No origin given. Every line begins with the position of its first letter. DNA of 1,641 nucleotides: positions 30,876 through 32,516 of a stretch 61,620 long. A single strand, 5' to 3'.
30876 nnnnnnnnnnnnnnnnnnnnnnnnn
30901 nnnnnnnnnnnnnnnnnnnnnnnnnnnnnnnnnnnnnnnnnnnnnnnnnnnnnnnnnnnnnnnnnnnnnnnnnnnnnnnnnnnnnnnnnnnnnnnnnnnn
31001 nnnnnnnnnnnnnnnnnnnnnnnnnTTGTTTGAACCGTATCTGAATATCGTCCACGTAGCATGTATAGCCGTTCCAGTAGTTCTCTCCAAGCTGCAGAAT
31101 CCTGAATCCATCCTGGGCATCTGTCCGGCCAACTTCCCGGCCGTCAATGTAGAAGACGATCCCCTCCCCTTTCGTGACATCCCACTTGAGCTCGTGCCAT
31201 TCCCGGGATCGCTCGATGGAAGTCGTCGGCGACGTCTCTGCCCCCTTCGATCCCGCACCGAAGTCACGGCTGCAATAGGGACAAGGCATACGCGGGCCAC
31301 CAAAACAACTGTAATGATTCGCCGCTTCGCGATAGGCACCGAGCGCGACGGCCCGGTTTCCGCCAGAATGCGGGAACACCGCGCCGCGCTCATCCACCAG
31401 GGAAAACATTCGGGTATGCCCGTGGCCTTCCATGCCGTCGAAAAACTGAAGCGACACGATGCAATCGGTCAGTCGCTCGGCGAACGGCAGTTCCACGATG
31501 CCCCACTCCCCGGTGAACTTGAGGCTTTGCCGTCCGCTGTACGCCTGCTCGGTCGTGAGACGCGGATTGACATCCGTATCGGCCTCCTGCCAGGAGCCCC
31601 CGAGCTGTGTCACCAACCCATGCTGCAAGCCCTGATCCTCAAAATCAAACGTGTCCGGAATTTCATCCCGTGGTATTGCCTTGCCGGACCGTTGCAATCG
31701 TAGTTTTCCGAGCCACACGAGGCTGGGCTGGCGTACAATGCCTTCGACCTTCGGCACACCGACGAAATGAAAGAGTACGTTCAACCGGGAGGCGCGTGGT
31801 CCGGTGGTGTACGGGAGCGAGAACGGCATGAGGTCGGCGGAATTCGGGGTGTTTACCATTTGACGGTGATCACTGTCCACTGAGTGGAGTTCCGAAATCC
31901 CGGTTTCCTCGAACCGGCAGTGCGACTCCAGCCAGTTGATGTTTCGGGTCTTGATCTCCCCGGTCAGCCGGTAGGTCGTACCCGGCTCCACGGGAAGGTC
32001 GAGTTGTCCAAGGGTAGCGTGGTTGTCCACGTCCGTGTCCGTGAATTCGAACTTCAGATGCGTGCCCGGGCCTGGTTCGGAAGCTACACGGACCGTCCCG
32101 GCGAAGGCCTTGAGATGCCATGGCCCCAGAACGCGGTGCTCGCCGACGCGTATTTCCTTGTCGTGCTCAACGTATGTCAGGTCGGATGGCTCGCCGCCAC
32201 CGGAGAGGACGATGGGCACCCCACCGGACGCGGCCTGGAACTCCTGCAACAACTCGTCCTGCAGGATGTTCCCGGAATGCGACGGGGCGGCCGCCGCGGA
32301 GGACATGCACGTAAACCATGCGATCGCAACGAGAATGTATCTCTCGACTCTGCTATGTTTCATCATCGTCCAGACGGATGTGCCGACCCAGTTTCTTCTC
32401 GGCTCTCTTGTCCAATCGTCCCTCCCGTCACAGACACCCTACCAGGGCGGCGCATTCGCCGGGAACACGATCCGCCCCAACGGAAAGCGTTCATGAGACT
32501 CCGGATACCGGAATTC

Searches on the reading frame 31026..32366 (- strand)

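Call 20: search_protein_families(library=pfam, proteins=[window:31026-32366:-], max_evalue=0.001)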
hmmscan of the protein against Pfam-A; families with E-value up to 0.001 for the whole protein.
window:31026-32366:- (447 aa): 0 families

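Call 47: search_protein_families(library=pfam, proteins=[window:31026-32366:-], max_evalue=5)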
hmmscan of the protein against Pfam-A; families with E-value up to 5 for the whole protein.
window:31026-32366:- (447 aa): 4 families
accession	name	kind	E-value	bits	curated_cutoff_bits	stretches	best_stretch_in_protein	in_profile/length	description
PF13913.12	zf-C2HC_2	-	0.013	15.6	27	1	359-372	2-15/25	zinc-finger of a C2HC-type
PF04055.27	Radical_SAM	-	0.058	14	29.5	1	26-73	20-69/166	Radical SAM superfamily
PF13385.13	Laminin_G_3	-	0.17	12.4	27.6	1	377-443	68-140/151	Concanavalin A-like lectin/glucanases superfamily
PF02018.23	CBM_4_9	-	0.24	12.2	25.9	1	79-139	13-72/136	Carbohydrate binding domain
